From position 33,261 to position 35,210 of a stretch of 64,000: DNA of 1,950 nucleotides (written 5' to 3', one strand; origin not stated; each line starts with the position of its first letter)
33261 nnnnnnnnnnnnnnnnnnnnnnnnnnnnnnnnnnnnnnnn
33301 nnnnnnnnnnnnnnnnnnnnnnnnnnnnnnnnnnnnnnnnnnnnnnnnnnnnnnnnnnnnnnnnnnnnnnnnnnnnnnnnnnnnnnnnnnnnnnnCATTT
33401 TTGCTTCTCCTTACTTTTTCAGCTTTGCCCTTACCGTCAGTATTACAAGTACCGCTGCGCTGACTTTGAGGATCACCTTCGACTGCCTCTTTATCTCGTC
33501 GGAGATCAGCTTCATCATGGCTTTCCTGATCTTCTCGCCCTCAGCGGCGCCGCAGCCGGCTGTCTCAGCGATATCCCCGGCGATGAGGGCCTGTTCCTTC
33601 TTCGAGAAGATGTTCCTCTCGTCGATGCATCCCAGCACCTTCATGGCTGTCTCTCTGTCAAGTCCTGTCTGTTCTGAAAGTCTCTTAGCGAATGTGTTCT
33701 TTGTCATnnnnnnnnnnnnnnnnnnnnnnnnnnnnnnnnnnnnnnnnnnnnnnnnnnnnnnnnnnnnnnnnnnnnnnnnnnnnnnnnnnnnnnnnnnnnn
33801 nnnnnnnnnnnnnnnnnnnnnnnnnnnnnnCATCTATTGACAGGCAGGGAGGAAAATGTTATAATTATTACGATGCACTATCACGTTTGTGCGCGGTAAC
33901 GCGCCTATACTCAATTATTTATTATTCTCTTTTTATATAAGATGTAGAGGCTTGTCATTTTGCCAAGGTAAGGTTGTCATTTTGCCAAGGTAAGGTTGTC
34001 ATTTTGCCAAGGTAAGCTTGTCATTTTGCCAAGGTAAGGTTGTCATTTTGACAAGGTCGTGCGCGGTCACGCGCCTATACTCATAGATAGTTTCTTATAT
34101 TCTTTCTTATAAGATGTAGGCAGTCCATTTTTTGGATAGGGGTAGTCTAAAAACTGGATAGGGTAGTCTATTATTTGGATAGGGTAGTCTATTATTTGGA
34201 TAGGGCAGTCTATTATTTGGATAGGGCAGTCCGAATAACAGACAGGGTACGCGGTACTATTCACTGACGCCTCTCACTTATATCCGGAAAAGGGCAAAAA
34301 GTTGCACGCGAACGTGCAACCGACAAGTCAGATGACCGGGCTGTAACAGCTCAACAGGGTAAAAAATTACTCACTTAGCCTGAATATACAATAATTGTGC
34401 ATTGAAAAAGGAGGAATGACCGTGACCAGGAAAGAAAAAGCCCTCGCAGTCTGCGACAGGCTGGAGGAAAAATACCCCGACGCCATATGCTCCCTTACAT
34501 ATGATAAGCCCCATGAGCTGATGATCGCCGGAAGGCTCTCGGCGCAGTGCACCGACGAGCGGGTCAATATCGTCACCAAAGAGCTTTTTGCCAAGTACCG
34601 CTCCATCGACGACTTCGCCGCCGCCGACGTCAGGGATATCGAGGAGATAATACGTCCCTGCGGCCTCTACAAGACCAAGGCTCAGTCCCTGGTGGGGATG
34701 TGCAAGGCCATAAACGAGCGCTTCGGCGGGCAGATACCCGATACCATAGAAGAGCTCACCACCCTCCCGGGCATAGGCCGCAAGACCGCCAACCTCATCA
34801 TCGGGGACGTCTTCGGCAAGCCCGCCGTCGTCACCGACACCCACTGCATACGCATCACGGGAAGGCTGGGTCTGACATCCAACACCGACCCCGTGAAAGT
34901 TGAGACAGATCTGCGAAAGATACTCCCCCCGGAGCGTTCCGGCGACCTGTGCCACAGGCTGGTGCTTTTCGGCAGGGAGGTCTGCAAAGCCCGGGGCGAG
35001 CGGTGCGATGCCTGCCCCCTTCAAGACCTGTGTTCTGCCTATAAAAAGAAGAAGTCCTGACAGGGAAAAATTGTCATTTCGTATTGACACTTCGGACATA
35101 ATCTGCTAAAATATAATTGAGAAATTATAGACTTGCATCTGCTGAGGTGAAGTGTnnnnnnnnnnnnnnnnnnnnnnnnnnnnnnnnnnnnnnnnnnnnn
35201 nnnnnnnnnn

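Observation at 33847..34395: Two consecutive 'leader + spacer-less 22-bp tandem array' modules between the Bce-like permease operon and nth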

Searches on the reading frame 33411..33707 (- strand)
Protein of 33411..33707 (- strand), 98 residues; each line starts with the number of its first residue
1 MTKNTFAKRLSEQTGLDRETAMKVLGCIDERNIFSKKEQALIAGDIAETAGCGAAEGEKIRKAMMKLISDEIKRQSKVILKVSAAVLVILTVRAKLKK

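Call 59: find_encoding_contigs(protein=window:33411-33707:-, flank=3000, max_places=8)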
Protein window:33411-33707:- (98 aa): 16 contigs read that carry it; 8 places shown.
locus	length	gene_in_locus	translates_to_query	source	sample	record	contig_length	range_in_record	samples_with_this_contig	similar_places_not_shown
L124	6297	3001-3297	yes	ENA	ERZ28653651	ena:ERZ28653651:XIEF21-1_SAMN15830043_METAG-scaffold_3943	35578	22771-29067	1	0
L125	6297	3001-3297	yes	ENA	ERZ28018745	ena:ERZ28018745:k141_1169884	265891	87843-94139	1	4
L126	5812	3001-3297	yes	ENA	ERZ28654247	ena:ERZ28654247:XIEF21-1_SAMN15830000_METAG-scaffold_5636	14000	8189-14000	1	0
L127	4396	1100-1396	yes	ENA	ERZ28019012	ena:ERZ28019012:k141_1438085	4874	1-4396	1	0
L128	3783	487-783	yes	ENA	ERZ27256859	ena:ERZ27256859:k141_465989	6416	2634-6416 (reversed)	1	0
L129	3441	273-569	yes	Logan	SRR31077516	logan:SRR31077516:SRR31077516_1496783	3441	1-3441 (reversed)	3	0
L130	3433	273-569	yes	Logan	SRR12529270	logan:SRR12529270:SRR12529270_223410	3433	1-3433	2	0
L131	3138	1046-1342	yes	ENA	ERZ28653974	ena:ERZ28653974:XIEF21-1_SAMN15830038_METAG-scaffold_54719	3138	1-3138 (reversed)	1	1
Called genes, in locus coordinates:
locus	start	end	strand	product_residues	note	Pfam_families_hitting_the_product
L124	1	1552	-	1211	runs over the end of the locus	PF07494:Reg_prop (faint), PF07495:Y_Y_Y (weak), PF08668:HDOD (weak), PF13487:HD_5, PF01966:HD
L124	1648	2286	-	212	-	PF00730:HhH-GPD, PF14520:HHH_5 (faint), PF00633:HHH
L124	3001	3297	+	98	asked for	-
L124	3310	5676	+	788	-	PF02687:FtsX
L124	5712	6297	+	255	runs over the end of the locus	PF00005:ABC_tran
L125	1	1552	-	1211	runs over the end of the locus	PF07494:Reg_prop (faint), PF07495:Y_Y_Y (weak), PF08668:HDOD (weak), PF13487:HD_5, PF01966:HD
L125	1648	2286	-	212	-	PF00730:HhH-GPD, PF14520:HHH_5 (faint), PF00633:HHH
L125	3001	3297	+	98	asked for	-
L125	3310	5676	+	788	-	PF02687:FtsX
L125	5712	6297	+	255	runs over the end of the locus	PF00005:ABC_tran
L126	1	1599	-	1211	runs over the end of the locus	PF07494:Reg_prop (faint), PF07495:Y_Y_Y (weak), PF08668:HDOD (weak), PF13487:HD_5, PF01966:HD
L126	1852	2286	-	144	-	-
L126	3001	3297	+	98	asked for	-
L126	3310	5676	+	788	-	PF02687:FtsX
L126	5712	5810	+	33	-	?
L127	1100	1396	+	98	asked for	-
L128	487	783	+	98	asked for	-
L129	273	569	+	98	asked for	-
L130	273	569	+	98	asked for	-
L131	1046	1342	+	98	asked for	-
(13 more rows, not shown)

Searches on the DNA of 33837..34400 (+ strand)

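Call 17: search_dna_similar(query=window:33837-34400:+, collection=phages, mode=distant)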
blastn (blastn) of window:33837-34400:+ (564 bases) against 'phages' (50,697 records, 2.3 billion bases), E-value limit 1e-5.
No match.

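Call 18: search_dna_similar(query=window:33837-34400:+, collection=plasmids, mode=distant)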
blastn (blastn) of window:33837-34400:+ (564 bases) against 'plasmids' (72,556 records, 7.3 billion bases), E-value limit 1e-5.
No match.
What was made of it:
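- Tried and rejected: BLASTN of the region against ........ phages and PLSDB plasmids: no match (calls 17, 18).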

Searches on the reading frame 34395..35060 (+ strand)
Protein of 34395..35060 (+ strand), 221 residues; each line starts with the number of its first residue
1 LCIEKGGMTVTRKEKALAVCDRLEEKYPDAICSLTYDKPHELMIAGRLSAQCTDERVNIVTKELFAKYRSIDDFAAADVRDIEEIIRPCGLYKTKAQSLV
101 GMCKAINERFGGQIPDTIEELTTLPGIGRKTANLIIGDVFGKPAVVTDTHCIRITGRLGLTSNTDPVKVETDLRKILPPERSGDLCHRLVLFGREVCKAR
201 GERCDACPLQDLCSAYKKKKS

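Call 12: search_protein_families(library=pfam, proteins=[window:34395-35060:+])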
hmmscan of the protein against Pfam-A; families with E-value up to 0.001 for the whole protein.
window:34395-35060:+ (221 aa): 4 families
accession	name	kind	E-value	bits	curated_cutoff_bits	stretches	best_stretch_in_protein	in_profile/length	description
PF00730.31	HhH-GPD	-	1.4e-21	77.3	26.2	1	48-179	5-108/108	HhH-GPD superfamily base excision DNA repair protein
PF00633.29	HHH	-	1.3e-10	41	24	1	109-136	1-28/30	Helix-hairpin-helix motif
PF14520.12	HHH_5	-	3.3e-06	27.9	27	0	118-136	34-52/57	Helix-hairpin-helix domain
PF21176.3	RecR_HhH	-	0.00066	19.9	27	0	118-132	5-19/45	RecR, helix-hairpin-helix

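Call 19: find_encoding_contigs(protein=window:34416-35060:+, flank=4000, max_places=10)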
Protein window:34416-35060:+ (214 aa): no gene with exactly this product is on record in the collection.

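Call 22: find_homologous_proteins(query=window:34416-35060:+, max_evalue=1e-40)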
Query window:34416-35060:+ (214 aa): 7978 proteins with E <= 1e-40 among 8000 candidates; the best 120 are listed.
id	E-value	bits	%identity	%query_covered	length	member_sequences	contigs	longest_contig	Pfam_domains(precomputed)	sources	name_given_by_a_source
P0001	2.2e-137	473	99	99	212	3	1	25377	PF00730.32,PF00633.30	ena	-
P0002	9.0e-118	409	83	97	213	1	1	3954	PF00730.32,PF14520.13,PF00633.30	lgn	-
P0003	1.7e-116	405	83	98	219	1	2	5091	PF00730.32,PF14520.13,PF00633.30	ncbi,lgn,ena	-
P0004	2.5e-116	405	83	99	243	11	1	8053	PF00730.32,PF14520.13,PF00633.30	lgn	-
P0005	1.3e-115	402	82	98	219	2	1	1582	PF00730.32,PF14520.13,PF00633.30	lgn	-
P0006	5.1e-114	397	83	96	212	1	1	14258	PF00730.32,PF14520.13,PF00633.30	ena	-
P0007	7.7e-114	396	81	97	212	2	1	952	PF00730.32,PF14520.13,PF00633.30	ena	-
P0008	1.0e-113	396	80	100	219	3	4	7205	PF00730.32,PF00633.30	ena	-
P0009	4.8e-113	394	83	96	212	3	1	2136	PF00730.32,PF14520.13,PF00633.30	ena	-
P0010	6.3e-113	393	81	98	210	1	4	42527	PF00730.32,PF14520.13,PF00633.30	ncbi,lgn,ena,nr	ncbi:MAG: endonuclease III [Ruminococcus sp.]|nr:endonuclease III [Ruminococcus sp.]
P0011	1.3e-112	392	80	98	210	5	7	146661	PF00730.32,PF14520.13,PF00633.30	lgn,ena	-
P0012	2.3e-112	392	80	98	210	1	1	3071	PF00730.32,PF14520.13,PF00633.30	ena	-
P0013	2.3e-112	392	80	98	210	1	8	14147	PF00730.32,PF14520.13,PF00633.30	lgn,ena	-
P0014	4.5e-112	391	80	98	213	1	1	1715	PF00730.32,PF14520.13,PF00633.30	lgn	-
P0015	1.0e-111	390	80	98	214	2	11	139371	PF00730.32,PF14520.13,PF00633.30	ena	-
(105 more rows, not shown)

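Call 23: find_encoding_contigs(protein=P0001, flank=6000, max_places=5)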
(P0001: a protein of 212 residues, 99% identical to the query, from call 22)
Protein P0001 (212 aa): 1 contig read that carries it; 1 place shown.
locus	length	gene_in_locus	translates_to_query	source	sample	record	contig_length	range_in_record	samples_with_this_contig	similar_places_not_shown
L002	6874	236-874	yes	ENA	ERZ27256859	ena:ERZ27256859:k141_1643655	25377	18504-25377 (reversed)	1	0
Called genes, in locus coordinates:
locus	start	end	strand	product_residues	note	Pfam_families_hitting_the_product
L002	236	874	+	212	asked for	PF00730:HhH-GPD, PF00633:HHH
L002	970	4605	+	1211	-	PF07494:Reg_prop (faint), PF07495:Y_Y_Y (weak), PF08668:HDOD (weak), PF13487:HD_5, PF01966:HD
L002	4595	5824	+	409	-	PF02608:Bmp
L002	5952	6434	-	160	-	PF02542:YgbB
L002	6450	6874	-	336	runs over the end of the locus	PF00106:adh_short, PF01073:3Beta_HSD, PF01370:Epimerase, PF02719:Polysacc_synt_2, PF04321:RmlD_sub_bind, PF08659:KR, PF13460:NAD_binding_10 (weak), PF16363:GDP_Man_Dehyd, +1 more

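Call 24: find_encoding_contigs(protein=P0006, flank=6000, max_places=3)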
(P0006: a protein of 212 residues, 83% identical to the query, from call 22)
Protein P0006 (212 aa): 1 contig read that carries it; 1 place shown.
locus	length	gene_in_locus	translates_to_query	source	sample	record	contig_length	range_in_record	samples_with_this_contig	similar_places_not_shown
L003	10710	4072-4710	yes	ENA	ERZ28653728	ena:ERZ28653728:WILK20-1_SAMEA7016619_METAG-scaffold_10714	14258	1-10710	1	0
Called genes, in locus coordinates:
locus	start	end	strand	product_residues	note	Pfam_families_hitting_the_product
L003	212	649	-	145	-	PF00583:Acetyltransf_1, PF13673:Acetyltransf_10, PF13508:Acetyltransf_7, PF08445:FR47 (faint)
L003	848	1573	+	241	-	PF02463:SMC_N (faint), PF00005:ABC_tran, PF13304:AAA_21 (faint)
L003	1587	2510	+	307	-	PF01458:SUFBD_core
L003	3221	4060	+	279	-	PF14249:Tocopherol_cycl (weak)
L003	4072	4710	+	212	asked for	PF00730:HhH-GPD, PF14520:HHH_5 (faint), PF00633:HHH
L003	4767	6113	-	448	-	-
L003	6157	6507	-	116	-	-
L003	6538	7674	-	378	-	-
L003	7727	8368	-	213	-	PF00005:ABC_tran, PF13304:AAA_21 (faint)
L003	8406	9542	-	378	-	-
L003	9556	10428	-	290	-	-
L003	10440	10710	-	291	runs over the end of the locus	-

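Call 25: find_encoding_contigs(protein=P0010, flank=6000, max_places=3)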
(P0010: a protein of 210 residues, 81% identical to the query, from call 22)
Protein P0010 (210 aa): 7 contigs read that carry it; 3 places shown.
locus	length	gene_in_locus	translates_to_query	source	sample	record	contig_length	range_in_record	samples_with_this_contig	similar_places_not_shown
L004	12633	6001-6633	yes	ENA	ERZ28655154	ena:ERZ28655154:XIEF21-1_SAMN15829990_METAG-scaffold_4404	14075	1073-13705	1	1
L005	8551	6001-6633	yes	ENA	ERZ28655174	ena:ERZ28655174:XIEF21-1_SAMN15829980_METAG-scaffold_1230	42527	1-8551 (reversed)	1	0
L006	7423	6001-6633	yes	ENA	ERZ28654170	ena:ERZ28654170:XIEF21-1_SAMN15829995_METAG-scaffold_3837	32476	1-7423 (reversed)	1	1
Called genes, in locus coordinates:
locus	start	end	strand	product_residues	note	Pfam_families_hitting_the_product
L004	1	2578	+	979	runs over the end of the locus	PF14206:Cys_rich_CPCC, PF01411:tRNA-synt_2c, PF07973:tRNA_SAD, PF02272:DHHA1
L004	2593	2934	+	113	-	PF11969:DcpS_C, PF01230:HIT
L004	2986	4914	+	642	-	PF03772:Competence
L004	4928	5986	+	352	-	PF06144:DNA_pol3_delta, PF21694:DNA_pol3_delta_C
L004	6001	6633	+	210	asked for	PF00730:HhH-GPD, PF14520:HHH_5 (faint), PF00633:HHH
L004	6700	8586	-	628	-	PF04542:Sigma70_r2, PF08281:Sigma70_r4_2, PF04545:Sigma70_r4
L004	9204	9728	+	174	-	PF08281:Sigma70_r4_2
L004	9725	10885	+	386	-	PF20251:Big_14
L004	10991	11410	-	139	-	-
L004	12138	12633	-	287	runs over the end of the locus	?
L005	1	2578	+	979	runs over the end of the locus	PF14206:Cys_rich_CPCC, PF01411:tRNA-synt_2c, PF07973:tRNA_SAD, PF02272:DHHA1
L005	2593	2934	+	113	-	PF11969:DcpS_C, PF01230:HIT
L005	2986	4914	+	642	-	PF03772:Competence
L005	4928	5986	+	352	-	PF06144:DNA_pol3_delta, PF21694:DNA_pol3_delta_C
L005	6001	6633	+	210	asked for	PF00730:HhH-GPD, PF14520:HHH_5 (faint), PF00633:HHH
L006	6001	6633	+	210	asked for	PF00730:HhH-GPD, PF14520:HHH_5 (faint), PF00633:HHH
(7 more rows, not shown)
